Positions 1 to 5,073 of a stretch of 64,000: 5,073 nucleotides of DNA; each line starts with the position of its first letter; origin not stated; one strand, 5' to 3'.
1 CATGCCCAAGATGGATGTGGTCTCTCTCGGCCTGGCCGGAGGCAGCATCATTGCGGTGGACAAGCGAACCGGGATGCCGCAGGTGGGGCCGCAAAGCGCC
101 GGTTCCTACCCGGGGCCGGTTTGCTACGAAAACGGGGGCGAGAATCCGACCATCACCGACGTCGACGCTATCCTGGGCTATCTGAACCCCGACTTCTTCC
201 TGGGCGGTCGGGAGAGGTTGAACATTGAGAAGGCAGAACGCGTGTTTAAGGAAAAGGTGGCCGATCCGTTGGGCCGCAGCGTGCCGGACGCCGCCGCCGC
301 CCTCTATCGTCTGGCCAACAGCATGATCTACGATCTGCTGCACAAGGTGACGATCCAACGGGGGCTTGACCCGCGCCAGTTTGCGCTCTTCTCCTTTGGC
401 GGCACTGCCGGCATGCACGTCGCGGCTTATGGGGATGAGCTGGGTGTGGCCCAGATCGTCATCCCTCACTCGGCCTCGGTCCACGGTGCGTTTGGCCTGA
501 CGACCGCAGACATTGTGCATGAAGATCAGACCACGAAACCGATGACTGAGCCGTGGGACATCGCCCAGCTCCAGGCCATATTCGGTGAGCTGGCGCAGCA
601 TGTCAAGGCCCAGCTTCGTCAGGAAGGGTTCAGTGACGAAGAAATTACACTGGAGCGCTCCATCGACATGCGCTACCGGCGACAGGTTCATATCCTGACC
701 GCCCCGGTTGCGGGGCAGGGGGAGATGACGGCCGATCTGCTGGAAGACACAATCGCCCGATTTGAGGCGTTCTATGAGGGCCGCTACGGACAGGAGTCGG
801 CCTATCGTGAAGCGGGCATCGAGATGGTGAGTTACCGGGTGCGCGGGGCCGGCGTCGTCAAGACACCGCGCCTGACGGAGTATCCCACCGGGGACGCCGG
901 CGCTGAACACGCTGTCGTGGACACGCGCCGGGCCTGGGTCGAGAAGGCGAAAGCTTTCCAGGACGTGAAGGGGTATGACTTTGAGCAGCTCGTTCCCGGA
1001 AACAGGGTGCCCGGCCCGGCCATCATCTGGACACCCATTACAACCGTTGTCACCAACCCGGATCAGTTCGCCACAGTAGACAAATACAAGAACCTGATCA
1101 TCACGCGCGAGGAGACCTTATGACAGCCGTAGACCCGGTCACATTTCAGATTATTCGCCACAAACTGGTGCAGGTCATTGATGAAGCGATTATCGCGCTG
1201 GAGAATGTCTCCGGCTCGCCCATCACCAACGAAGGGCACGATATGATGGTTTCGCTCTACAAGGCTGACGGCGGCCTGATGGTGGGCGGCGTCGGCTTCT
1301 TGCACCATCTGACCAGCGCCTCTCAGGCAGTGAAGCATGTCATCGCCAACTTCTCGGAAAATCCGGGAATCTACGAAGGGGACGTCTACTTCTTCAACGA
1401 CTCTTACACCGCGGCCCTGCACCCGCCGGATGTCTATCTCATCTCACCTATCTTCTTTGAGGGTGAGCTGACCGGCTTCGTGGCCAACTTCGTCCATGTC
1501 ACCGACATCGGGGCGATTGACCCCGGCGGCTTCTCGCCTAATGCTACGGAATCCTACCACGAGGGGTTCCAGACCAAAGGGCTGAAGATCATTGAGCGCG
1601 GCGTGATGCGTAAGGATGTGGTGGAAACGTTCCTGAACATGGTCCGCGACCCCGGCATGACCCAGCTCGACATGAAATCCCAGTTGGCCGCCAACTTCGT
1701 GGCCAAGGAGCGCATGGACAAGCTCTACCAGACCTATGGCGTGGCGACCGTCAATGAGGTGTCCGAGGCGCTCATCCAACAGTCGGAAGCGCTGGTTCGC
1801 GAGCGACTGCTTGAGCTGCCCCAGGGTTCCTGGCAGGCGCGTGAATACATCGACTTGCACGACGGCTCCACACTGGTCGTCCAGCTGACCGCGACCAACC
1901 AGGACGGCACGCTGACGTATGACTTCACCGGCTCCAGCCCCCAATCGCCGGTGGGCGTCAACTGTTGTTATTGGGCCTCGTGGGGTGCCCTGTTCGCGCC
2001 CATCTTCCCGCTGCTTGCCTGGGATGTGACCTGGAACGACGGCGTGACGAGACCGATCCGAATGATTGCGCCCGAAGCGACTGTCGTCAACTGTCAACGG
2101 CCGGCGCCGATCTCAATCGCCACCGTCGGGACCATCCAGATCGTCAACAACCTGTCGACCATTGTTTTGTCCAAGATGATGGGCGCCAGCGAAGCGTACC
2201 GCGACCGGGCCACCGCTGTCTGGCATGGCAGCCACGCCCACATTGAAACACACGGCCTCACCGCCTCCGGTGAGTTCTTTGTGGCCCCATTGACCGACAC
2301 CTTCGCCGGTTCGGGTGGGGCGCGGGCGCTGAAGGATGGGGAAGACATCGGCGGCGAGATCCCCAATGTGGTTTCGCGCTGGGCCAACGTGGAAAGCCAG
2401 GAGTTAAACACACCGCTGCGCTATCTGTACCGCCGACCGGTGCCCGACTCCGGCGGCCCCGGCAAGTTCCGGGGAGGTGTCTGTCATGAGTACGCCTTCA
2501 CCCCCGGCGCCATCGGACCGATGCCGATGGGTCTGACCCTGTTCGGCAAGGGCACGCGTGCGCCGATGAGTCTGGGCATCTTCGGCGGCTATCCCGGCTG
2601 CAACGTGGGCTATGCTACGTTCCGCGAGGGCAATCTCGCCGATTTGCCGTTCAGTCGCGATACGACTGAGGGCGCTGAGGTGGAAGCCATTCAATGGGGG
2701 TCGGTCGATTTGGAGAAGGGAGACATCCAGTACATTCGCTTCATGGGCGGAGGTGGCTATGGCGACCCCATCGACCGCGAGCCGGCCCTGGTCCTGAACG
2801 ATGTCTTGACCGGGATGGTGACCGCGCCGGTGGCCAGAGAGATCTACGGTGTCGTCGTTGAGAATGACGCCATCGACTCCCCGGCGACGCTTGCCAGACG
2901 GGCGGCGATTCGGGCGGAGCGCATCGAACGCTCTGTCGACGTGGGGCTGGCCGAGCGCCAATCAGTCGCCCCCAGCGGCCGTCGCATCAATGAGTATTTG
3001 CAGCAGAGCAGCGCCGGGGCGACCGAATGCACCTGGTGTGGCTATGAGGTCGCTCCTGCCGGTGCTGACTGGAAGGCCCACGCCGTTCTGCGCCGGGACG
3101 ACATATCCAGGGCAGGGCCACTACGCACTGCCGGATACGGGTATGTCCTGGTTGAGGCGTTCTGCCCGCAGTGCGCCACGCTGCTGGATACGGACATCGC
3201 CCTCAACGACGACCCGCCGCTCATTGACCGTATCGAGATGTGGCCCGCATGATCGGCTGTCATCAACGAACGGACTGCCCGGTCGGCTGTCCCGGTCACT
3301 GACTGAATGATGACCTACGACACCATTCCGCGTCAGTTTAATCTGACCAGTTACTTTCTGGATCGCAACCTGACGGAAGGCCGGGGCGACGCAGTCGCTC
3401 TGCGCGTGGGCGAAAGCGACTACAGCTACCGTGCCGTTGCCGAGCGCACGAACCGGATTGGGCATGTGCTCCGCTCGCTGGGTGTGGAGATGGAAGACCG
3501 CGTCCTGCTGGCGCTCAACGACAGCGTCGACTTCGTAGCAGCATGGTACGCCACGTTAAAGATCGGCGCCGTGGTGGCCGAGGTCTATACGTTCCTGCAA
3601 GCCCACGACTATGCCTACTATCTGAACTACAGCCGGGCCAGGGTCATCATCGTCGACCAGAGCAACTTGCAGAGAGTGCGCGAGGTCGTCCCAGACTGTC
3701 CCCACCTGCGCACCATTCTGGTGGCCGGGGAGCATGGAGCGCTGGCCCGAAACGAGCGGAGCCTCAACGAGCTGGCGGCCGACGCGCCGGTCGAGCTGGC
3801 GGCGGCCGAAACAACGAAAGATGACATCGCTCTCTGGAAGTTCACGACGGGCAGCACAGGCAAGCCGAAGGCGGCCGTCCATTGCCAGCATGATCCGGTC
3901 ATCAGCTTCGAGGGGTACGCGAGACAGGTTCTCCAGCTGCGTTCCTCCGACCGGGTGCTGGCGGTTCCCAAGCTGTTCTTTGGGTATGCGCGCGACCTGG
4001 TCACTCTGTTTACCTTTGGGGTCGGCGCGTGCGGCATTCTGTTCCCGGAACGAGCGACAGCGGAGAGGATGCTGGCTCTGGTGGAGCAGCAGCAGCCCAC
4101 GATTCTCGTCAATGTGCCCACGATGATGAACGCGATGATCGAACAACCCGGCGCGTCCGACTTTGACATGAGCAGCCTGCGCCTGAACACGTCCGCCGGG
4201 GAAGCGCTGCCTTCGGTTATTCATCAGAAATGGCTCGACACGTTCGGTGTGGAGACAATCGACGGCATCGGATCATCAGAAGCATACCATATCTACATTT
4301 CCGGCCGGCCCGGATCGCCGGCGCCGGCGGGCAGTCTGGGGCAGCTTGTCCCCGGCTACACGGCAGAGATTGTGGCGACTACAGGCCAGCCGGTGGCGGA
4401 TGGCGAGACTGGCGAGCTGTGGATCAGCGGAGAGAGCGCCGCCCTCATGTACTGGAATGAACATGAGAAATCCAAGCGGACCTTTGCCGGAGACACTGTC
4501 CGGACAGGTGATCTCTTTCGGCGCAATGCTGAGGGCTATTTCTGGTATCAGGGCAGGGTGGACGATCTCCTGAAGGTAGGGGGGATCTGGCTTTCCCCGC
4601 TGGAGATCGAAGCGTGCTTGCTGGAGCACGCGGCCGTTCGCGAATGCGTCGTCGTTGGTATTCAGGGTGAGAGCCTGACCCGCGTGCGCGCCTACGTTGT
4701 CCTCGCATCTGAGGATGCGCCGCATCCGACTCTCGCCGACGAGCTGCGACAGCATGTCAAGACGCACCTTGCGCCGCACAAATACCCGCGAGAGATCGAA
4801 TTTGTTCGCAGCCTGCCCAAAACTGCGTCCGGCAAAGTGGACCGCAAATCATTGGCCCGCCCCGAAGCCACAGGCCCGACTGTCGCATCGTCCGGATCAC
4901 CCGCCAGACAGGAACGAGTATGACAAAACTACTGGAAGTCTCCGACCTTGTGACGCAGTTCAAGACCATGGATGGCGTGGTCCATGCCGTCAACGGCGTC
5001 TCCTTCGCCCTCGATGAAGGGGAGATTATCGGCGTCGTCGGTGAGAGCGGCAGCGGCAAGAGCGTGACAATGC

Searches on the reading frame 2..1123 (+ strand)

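Call 76: search_protein_families(library=pfam, max_evalue=0.00001, proteins=[window:2-1123:+])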
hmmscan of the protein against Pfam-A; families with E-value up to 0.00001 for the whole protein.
window:2-1123:+ (373 aa): 2 families
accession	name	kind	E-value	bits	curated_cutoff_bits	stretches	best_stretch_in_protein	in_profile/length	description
PF01968.24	Hydantoinase_A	-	1.3e-48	166.2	22.9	1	1-174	116-290/291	Hydantoinase/oxoprolinase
PF19278.4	Hydant_A_C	-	9.5e-28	97.3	21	1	188-363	12-186/193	Hydantoinase/oxoprolinase C-terminal domain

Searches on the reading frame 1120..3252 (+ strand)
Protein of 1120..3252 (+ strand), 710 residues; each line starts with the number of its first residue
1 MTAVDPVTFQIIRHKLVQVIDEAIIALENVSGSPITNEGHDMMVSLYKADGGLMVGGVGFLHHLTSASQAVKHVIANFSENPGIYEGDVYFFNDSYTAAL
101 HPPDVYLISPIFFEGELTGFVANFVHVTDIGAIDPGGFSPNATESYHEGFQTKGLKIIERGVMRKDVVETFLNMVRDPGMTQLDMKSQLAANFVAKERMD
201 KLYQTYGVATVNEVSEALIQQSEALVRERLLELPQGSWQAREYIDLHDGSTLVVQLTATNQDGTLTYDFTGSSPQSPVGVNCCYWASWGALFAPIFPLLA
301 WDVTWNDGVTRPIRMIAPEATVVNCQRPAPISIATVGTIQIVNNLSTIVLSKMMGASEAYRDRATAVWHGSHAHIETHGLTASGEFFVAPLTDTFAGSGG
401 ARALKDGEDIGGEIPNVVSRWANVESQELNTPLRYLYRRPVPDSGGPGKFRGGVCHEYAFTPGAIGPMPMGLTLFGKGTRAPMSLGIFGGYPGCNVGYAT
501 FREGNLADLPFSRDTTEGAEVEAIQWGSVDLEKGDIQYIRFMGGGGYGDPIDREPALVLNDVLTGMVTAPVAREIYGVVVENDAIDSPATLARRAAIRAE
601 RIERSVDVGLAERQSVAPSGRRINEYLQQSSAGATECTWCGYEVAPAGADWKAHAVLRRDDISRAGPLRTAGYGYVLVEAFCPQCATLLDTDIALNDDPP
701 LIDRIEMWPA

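Call 76: search_protein_families(library=pfam, max_evalue=0.00001, proteins=[window:1120-3252:+])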
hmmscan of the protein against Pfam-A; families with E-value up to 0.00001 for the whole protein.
window:1120-3252:+ (710 aa): 1 family
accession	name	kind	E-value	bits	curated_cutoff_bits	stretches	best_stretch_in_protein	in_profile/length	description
PF02538.19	Hydantoinase_B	-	2.7e-115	386.2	26.8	1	5-550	1-519/519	Hydantoinase B/oxoprolinase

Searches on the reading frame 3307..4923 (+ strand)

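Call 76: search_protein_families(library=pfam, max_evalue=0.00001, proteins=[window:3307-4923:+])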
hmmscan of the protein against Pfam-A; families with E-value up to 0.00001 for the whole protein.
window:3307-4923:+ (538 aa): 2 families
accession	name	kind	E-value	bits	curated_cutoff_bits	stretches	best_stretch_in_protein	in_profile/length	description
PF00501.34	AMP-binding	-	1.5e-69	235.1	29.9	1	24-383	6-384/384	AMP-binding enzyme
PF13193.12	AMP-binding_C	-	2.2e-20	73.8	24.5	1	433-510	1-76/76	AMP-binding enzyme C-terminal domain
